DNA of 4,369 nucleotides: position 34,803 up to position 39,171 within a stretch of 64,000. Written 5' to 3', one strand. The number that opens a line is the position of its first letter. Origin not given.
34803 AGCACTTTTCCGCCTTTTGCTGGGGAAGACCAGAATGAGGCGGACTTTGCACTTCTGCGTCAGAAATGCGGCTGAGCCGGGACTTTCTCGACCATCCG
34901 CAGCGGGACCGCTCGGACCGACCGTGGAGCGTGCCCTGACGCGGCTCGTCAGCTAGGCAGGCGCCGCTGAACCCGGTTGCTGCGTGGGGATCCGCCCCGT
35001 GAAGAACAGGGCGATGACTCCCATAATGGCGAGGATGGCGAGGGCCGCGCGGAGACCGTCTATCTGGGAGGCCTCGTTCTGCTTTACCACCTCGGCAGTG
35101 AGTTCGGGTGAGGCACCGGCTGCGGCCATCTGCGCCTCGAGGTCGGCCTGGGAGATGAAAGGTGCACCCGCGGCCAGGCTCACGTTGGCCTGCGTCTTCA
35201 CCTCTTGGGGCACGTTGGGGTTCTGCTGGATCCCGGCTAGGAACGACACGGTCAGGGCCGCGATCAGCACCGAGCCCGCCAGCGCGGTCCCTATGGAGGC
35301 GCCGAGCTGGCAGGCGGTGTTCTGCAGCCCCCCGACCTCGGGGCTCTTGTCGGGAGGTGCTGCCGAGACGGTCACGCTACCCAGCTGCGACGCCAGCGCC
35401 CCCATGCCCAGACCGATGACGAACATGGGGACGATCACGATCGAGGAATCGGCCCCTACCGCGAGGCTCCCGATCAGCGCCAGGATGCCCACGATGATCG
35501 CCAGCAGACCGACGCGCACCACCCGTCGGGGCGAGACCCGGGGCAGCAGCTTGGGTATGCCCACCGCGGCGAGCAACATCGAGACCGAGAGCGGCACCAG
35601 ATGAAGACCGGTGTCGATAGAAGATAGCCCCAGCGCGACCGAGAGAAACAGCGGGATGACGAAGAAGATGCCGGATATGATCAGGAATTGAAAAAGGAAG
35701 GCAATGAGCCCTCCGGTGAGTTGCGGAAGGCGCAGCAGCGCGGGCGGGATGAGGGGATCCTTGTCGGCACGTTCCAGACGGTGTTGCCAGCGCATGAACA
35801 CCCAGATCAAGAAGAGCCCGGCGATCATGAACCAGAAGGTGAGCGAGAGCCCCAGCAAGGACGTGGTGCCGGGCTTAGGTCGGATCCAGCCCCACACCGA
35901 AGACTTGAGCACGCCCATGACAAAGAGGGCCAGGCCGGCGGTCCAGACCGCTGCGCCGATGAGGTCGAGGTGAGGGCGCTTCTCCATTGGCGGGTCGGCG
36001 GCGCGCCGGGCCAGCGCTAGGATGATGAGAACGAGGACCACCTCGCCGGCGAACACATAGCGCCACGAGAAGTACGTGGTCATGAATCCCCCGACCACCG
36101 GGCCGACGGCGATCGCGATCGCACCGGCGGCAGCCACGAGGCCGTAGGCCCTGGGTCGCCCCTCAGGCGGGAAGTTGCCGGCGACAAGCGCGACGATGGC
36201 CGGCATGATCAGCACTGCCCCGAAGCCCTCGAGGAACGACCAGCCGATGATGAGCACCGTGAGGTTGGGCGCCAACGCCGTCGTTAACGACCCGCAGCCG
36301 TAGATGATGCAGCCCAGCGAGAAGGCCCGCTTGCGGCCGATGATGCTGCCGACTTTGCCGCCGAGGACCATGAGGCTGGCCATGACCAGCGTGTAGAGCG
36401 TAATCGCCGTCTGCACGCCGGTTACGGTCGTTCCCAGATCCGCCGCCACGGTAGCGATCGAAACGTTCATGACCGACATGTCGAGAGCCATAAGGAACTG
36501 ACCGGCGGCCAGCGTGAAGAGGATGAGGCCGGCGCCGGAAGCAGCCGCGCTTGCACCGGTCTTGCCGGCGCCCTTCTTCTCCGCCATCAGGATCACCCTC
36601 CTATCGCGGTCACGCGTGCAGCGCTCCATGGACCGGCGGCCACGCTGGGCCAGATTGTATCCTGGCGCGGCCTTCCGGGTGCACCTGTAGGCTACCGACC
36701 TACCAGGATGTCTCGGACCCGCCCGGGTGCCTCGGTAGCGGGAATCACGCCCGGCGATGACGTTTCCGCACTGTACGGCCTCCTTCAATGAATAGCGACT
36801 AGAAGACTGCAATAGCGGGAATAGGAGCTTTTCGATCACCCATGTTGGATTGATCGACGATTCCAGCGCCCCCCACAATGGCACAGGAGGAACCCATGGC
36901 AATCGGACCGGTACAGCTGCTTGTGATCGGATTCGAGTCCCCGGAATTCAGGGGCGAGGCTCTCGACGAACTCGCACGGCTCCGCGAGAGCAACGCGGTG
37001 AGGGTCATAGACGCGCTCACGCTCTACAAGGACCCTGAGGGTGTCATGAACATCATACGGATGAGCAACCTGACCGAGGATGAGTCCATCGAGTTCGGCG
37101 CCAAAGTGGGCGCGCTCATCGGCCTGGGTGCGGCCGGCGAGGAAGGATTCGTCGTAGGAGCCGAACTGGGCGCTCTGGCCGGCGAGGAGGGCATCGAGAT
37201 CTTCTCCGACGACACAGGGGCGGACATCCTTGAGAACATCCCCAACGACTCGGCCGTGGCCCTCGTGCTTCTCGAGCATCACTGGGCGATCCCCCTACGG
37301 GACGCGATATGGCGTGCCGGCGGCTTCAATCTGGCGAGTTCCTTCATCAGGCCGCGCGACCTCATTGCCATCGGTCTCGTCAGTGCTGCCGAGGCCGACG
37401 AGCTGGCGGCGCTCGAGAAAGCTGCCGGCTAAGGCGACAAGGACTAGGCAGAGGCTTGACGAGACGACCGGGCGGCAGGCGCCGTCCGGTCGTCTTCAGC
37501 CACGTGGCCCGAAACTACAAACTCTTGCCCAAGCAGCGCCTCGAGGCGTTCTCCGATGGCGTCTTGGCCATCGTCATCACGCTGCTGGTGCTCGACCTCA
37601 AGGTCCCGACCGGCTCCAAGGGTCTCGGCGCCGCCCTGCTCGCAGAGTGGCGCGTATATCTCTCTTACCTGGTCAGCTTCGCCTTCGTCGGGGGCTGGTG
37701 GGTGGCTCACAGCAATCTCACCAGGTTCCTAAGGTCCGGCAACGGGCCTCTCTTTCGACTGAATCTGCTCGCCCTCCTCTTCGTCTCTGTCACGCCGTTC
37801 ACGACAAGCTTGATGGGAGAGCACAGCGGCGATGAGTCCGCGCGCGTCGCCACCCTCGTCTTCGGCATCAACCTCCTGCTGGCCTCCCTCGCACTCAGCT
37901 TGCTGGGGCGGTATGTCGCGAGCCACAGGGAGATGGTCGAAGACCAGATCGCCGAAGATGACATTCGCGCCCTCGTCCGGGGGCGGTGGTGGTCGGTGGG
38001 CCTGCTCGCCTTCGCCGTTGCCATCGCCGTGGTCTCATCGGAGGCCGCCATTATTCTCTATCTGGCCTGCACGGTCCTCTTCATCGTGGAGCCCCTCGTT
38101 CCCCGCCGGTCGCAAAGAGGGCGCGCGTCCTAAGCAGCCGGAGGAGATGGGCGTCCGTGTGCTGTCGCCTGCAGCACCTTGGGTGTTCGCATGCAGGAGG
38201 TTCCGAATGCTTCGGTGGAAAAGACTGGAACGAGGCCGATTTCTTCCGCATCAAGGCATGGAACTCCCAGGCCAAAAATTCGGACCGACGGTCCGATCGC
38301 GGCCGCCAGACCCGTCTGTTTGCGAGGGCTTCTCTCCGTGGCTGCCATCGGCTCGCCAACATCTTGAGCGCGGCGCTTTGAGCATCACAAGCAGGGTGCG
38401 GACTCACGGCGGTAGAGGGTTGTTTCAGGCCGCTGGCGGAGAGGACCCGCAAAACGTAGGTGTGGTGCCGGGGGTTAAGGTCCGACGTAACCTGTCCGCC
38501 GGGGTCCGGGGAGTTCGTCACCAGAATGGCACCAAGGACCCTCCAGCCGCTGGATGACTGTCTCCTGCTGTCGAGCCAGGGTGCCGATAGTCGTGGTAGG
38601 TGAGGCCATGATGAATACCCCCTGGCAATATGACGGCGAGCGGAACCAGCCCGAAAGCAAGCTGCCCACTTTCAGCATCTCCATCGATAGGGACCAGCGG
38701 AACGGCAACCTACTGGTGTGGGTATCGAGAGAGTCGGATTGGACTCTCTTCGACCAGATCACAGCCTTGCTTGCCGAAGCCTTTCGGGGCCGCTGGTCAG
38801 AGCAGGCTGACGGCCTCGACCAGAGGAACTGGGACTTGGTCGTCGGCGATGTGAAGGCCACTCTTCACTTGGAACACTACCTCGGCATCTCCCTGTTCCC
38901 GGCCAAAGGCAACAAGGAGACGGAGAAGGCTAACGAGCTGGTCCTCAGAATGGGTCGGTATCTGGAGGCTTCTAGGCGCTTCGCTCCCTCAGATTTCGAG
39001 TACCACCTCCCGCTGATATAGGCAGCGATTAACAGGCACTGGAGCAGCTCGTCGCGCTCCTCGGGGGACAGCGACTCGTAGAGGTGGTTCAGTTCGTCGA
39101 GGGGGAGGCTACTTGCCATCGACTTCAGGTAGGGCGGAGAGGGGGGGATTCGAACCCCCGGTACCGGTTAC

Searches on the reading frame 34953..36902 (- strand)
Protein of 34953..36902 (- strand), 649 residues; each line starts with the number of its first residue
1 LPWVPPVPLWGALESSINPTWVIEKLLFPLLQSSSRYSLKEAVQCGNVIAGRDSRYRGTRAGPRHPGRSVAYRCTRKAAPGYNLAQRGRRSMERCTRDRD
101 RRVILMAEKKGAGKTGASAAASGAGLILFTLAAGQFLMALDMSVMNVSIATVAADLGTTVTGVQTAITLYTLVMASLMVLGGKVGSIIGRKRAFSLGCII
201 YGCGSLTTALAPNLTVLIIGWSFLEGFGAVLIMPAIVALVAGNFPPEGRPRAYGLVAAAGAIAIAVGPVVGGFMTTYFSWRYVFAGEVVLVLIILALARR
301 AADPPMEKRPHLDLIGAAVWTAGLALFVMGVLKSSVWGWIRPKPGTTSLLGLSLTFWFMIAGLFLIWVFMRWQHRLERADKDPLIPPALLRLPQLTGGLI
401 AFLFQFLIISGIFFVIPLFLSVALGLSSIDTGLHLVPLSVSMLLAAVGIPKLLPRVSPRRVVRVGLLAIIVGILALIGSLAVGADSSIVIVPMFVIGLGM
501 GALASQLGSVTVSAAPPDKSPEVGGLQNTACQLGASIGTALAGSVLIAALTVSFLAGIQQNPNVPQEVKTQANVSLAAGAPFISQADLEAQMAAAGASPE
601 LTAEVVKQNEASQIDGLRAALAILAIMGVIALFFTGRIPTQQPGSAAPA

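Call 24: search_protein_families(library=pfam, proteins=[window:34953-36902:-], max_evalue=0.001)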
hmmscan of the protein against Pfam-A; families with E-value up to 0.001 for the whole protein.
window:34953-36902:- (649 aa): 2 families
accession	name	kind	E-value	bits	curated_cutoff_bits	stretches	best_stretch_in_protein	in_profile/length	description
PF07690.21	MFS_1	-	7.3e-48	163.7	33.4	1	131-539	1-347/347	Major Facilitator Superfamily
PF05977.19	MFS_3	-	0.00052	19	27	1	144-317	28-206/524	Transmembrane secretion effector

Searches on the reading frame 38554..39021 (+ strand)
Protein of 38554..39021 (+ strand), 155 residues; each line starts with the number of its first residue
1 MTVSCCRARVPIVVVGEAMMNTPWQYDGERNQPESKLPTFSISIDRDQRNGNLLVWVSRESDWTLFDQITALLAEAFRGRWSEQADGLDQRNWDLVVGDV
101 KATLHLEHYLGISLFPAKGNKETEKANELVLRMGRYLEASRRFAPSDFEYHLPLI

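Call 25: search_protein_families(library=pfam, proteins=[window:38554-39021:+], max_evalue=0.001)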
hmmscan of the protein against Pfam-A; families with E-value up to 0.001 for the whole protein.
window:38554-39021:+ (155 aa): 1 family
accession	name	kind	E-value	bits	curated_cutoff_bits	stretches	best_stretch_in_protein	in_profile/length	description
PF12305.13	DUF3630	-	8.2e-06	26.2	25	1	51-126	10-85/94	Protein of unknown function (DUF3630)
